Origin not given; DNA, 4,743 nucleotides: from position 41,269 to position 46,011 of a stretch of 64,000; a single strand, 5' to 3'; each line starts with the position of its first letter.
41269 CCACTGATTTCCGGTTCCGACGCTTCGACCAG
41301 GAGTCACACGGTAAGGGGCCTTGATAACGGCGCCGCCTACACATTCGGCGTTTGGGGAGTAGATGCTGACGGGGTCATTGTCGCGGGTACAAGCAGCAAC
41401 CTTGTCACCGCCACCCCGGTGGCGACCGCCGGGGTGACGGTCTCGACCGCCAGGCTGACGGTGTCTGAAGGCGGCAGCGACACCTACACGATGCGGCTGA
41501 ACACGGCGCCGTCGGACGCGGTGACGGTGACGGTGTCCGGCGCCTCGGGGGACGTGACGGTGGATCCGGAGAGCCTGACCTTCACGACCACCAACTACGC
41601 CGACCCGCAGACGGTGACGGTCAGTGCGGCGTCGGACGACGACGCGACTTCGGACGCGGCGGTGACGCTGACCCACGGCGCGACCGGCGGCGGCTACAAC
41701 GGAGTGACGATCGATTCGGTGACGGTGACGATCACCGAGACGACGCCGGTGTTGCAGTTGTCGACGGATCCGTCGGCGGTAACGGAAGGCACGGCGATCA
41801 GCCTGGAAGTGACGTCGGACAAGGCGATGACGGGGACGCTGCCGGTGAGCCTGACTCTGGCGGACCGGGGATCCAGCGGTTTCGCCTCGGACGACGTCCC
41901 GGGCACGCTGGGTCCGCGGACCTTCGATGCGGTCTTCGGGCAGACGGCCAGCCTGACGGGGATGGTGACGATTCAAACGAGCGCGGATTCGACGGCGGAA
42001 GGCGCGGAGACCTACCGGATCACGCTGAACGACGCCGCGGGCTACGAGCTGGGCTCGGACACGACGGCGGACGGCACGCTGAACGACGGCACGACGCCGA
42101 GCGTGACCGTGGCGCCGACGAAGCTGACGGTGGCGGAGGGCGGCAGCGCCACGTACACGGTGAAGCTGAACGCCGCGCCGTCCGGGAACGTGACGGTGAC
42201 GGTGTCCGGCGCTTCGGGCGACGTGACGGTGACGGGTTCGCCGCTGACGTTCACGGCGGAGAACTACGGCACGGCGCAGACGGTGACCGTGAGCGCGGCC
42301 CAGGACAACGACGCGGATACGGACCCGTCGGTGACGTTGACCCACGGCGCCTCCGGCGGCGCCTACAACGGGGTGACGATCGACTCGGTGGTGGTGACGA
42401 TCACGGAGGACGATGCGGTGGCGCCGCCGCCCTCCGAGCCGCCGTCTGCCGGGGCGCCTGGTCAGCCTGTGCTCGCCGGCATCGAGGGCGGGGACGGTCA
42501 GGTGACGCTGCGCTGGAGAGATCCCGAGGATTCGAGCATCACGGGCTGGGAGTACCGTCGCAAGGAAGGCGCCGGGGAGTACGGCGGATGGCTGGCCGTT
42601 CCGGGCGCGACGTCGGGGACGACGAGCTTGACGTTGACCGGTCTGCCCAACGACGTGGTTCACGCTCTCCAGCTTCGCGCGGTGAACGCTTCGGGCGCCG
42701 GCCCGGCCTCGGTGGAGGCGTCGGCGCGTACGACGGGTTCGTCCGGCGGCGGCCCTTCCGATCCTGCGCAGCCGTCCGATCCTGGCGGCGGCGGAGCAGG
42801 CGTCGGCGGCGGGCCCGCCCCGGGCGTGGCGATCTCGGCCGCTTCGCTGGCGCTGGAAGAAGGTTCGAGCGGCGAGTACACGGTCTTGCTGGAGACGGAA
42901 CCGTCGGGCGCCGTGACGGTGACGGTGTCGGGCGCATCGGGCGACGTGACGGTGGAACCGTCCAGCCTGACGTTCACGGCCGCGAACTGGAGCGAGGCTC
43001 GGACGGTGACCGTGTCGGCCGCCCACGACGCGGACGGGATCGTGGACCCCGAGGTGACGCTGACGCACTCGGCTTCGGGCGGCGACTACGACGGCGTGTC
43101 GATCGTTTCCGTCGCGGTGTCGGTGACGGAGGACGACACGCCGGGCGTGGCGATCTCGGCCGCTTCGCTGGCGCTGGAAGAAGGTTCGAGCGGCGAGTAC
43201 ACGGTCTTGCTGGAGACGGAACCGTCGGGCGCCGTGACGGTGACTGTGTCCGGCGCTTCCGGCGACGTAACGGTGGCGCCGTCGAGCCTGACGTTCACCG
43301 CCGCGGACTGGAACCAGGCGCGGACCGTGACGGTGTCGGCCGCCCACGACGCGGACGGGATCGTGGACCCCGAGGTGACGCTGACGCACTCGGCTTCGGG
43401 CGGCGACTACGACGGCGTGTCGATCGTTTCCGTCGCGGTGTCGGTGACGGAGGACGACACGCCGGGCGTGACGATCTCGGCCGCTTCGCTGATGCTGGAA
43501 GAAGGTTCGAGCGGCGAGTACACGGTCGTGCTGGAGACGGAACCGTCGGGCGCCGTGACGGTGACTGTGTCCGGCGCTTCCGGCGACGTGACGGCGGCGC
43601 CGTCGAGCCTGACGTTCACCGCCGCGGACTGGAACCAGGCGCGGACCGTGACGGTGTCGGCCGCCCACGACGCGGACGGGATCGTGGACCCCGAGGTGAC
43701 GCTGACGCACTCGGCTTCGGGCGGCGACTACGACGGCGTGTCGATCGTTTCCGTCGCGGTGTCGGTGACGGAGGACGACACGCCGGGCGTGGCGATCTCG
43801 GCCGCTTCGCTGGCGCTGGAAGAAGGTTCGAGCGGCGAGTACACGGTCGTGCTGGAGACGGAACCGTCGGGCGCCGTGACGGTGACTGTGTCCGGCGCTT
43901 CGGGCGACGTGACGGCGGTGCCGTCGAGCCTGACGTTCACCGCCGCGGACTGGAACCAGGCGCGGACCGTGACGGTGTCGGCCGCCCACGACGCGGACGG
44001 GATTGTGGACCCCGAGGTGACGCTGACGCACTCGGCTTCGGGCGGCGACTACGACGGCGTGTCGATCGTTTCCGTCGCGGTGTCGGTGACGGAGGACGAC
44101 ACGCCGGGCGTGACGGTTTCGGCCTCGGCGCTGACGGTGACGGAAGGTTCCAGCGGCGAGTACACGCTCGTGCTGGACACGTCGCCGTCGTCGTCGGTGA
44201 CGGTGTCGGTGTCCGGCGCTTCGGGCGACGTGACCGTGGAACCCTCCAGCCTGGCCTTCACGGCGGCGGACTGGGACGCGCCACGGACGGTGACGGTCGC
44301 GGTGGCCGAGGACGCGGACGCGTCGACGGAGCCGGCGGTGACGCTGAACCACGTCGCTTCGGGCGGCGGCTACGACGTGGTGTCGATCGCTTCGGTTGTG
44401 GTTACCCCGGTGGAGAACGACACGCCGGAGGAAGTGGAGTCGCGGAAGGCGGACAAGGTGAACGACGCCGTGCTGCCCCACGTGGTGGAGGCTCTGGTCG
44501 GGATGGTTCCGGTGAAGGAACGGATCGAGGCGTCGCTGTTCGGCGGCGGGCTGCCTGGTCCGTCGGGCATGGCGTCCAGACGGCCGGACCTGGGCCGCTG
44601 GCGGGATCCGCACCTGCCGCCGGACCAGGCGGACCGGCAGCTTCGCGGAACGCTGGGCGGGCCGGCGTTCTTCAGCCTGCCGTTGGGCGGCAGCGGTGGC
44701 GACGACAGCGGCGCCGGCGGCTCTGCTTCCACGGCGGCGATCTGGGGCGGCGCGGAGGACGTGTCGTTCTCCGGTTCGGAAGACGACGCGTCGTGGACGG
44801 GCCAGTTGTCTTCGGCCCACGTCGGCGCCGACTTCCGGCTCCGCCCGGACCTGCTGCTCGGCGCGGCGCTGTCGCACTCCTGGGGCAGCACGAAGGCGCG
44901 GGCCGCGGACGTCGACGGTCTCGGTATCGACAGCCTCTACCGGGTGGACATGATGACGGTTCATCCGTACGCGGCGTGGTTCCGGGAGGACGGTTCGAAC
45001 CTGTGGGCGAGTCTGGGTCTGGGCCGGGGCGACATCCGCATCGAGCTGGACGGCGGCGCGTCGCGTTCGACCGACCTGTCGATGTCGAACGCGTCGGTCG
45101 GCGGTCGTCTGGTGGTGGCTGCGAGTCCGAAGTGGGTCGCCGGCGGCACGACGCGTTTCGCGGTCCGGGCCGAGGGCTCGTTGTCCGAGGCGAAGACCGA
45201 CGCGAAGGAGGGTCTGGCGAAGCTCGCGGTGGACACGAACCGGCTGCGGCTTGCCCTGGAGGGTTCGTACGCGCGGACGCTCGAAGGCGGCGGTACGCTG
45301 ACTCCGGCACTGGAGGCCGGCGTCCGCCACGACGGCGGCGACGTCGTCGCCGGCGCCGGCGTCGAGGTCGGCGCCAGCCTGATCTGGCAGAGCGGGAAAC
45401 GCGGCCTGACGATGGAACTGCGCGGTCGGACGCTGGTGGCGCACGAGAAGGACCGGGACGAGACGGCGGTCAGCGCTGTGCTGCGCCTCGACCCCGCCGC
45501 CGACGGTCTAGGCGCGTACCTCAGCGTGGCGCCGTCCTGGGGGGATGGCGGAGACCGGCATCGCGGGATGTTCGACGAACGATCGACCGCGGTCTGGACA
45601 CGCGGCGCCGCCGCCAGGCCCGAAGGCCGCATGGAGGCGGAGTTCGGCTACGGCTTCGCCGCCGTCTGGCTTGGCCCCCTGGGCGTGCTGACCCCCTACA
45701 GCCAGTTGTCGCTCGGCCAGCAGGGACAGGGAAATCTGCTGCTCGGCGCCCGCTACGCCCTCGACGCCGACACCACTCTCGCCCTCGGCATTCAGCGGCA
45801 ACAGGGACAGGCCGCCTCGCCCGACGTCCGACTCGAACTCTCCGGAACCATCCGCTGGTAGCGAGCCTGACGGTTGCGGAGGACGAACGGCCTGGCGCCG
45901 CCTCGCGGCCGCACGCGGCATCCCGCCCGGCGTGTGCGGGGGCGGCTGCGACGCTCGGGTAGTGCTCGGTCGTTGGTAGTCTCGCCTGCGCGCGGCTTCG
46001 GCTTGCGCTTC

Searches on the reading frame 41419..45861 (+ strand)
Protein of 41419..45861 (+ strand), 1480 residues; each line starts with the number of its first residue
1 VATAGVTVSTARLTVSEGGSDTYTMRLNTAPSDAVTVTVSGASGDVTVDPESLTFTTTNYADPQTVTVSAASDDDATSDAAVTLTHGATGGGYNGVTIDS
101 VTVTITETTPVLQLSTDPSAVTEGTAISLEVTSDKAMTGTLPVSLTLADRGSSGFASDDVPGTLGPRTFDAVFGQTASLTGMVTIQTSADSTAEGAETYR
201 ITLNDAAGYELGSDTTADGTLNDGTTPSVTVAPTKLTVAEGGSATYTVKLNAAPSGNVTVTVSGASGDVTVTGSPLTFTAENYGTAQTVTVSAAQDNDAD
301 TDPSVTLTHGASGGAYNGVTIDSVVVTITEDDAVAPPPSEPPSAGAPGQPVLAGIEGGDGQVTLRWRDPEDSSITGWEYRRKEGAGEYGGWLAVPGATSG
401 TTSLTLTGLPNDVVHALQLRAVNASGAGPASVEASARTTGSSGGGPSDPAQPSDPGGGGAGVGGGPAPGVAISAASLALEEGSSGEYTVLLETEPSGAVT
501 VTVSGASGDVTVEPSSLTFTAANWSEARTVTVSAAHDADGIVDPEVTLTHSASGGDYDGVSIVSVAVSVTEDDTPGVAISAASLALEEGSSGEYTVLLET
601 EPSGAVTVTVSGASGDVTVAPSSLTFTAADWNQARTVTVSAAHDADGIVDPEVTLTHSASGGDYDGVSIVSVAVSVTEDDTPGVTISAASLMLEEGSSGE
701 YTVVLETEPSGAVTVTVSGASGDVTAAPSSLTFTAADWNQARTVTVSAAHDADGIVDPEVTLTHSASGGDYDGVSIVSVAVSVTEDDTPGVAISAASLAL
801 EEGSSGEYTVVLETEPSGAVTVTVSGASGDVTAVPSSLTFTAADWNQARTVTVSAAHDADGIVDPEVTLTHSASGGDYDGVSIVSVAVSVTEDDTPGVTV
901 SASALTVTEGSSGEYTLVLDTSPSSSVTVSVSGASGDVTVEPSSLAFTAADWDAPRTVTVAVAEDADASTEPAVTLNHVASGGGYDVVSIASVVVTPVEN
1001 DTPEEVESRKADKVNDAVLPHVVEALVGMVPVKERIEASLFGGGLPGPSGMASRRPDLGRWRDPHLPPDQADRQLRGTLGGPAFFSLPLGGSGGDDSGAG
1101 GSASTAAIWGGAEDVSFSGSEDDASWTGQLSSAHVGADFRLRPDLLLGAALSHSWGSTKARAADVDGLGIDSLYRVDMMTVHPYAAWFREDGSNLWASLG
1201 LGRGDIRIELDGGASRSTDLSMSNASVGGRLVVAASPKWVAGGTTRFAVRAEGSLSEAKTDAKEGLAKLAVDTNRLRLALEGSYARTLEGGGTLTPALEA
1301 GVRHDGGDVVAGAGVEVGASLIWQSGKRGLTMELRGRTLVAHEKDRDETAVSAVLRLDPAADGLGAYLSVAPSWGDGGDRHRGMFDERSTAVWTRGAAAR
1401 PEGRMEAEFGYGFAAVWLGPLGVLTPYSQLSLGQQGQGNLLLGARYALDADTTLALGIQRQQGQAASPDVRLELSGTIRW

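Call 8: search_protein_families(library=pfam, proteins=[window:41419-45861:+], max_evalue=0.01)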
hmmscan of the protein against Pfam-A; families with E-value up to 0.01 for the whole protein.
window:41419-45861:+ (1480 aa): 6 families
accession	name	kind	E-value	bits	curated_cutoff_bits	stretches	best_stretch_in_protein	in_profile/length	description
PF17766.7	fn3_6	-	1e-17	64.5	26.4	0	506-538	43-75/99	Fibronectin type-III domain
PF09650.15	PHA_gran_rgn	-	3.2e-07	31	26.6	0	21-56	27-61/87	Putative polyhydroxyalkanoic acid system protein (PHA_gran_rgn)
PF01835.25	MG2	-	7.7e-05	23.4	32.8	0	724-772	31-77/96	MG2 domain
PF00041.27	fn3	-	0.00051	20.6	25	1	357-435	11-82/84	Fibronectin type III domain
PF05264.16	CfAFP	-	0.00085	19.8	25.9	0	838-906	52-117/137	Choristoneura fumiferana antifreeze protein (CfAFP)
PF07654.21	C1-set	-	0.0043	17.8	21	0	817-859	43-85/86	Immunoglobulin C1-set domain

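Call 11: find_encoding_contigs(protein=window:41419-45861:+, flank=8000, max_places=10)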
Protein window:41419-45861:+ (1480 aa): no gene with exactly this product is on record in the collection.

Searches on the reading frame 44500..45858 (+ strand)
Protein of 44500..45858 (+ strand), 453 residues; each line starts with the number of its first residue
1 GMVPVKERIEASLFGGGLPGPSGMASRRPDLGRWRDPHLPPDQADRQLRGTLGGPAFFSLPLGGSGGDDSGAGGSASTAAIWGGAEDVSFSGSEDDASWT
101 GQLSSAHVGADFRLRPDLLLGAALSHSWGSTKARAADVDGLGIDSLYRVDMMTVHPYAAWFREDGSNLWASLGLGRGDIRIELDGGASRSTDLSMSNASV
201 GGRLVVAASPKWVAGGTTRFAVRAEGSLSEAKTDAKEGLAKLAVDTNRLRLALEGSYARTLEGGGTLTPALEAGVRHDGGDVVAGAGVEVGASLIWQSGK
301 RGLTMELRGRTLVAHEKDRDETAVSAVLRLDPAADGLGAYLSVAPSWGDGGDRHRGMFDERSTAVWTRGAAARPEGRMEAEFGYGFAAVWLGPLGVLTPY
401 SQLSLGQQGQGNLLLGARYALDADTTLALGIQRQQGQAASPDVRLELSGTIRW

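Call 42: search_protein_families(library=pfam, proteins=[window:44500-45858:+], max_evalue=1)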
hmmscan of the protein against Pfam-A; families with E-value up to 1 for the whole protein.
window:44500-45858:+ (453 aa): 2 families
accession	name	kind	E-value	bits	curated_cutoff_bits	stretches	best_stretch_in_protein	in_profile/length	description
PF03797.25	Autotransporter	-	1.5e-08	35.2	26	1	88-282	10-205/255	Autotransporter beta-domain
PF20841.2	NtrZ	-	0.0014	19.3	27.7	0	102-125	25-48/78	NtrZ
